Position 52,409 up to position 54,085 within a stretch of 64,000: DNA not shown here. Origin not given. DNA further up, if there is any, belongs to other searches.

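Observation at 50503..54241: Porin locus B is an inverted paralogue of locus A, and its geometry permits inversion or cassette swapping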

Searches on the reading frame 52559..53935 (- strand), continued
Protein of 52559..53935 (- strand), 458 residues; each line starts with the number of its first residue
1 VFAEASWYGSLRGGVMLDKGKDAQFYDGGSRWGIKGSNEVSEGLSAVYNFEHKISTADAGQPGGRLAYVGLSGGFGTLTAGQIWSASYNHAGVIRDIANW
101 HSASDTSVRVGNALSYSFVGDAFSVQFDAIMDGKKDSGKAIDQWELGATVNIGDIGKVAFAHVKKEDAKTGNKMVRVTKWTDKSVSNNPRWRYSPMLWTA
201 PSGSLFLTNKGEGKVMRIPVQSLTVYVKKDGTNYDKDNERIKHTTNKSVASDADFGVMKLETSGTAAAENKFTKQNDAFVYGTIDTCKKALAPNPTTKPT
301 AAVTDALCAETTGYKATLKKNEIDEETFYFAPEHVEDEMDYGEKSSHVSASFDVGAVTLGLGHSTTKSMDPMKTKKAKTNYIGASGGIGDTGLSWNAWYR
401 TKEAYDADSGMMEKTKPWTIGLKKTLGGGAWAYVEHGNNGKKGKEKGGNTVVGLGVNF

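Call 42: list_cluster_members(proteins=[P0002, P0004, P0005, P0007, P0009, P0011, P0012, P0013])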
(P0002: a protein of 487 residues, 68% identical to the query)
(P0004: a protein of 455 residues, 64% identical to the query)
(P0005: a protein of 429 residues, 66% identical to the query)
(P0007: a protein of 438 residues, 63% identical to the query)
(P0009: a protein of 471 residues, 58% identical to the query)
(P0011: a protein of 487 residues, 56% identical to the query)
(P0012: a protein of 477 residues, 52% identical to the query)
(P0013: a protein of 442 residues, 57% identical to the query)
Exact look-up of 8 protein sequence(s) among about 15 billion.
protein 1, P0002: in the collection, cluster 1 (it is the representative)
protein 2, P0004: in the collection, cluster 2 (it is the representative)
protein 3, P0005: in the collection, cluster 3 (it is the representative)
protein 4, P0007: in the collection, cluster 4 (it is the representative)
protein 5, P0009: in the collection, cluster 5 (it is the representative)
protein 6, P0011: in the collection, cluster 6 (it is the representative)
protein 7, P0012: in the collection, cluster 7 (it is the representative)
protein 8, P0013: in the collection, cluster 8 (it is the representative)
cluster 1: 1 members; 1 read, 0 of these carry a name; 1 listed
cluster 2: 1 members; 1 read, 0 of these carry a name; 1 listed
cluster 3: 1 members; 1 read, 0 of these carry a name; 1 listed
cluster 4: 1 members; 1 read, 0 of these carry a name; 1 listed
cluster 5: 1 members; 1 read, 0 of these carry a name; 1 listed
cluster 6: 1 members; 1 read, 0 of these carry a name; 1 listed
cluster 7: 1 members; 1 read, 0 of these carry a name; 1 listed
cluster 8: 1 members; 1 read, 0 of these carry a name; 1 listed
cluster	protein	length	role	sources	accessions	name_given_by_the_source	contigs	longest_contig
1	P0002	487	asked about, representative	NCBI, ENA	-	-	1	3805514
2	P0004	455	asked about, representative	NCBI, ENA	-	-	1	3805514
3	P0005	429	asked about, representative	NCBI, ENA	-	-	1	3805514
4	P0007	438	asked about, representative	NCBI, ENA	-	-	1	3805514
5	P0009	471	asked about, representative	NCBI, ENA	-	-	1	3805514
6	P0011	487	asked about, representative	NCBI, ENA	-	-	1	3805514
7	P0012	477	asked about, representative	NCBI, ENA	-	-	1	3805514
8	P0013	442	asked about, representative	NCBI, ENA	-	-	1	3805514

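Call 70: search_protein_families(library=ncbifam, proteins=[L001:2595-3893:-], max_evalue=0.01)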
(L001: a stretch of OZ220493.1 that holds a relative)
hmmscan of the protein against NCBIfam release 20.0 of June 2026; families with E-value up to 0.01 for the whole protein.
L001:2595-3893:- (432 aa): 0 families

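Call 71: search_solved_structures(query=L001:2595-3893:-, max_evalue=1)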
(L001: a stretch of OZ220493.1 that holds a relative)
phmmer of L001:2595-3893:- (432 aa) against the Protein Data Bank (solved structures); distinct sequences matched with E-value up to 1: 0.

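Call 87: search_protein_families(library=ncbifam, proteins=[L056:11498-12130:+, L056:12385-14619:+], max_evalue=0.001)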
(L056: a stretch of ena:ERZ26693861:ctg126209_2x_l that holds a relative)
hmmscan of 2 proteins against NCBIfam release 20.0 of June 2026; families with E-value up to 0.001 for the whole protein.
L056:11498-12130:+ (210 aa): 0 families

L056:12385-14619:+ (745 aa): 167 families (the best 25 are shown)
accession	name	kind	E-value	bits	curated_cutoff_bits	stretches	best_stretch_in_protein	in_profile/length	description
TIGR00630.1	uvra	equivalog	4.1e-203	677.2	729.8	1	13-745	2-734/924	excinuclease ABC subunit UvrA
NF001503.0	PRK00349.1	equivalog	8.9e-201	669.4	1147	1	9-744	2-735/943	excinuclease ABC subunit UvrA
NF001885.0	PRK00635.1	equivalog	3e-111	372.8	3054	2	434-745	417-718/1809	excinuclease ABC subunit A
TIGR02857.1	CydD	equivalog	3.2e-23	82.5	435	2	475-570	435-529/529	thiol reductant ABC exporter subunit CydD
NF040873.1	AztA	equivalog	3.7e-23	82.1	220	2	478-568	102-189/191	zinc ABC transporter ATP-binding protein AztA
TIGR03608.1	L_ocin_972_ABC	subfamily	4e-22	78.7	254.85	1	474-569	113-205/206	putative bacteriocin export ABC transporter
TIGR04521.1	ECF_ATPase_2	equivalog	1.1e-20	73.9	330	2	478-573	126-221/279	energy-coupling factor transporter ATPase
TIGR02673.1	FtsE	equivalog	1.3e-19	70.8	264.85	1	479-565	121-204/214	cell division ATP-binding protein FtsE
TIGR02324.1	CP_lyasePhnL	equivalog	2.3e-19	69.7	256.3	1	495-564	148-215/224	phosphonate C-P lyase system protein PhnL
TIGR00972.1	3a0107s01c2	equivalog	2e-18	66.7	343.2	1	489-591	137-231/248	phosphate ABC transporter ATP-binding protein PstB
TIGR02982.1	heterocyst_DevA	subfamily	2.8e-18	66.3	295.8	1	476-570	122-214/220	ABC exporter ATP-binding subunit, DevA family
TIGR04520.1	ECF_ATPase_1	equivalog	7.3e-18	64.9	315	1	470-573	110-212/269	energy-coupling factor transporter ATPase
TIGR02315.1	ABC_phnC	equivalog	1.9e-17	63.5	266.1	2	472-562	122-210/243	phosphonate ABC transporter ATP-binding protein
NF010068.0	PRK13548.1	equivalog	2.4e-17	62.9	261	2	479-567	121-213/261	heme ABC transporter ATP-binding protein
TIGR02211.1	LolD_lipo_ex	equivalog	7.5e-17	61.6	307.75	1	477-569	123-213/221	lipoprotein-releasing ABC transporter ATP-binding protein LolD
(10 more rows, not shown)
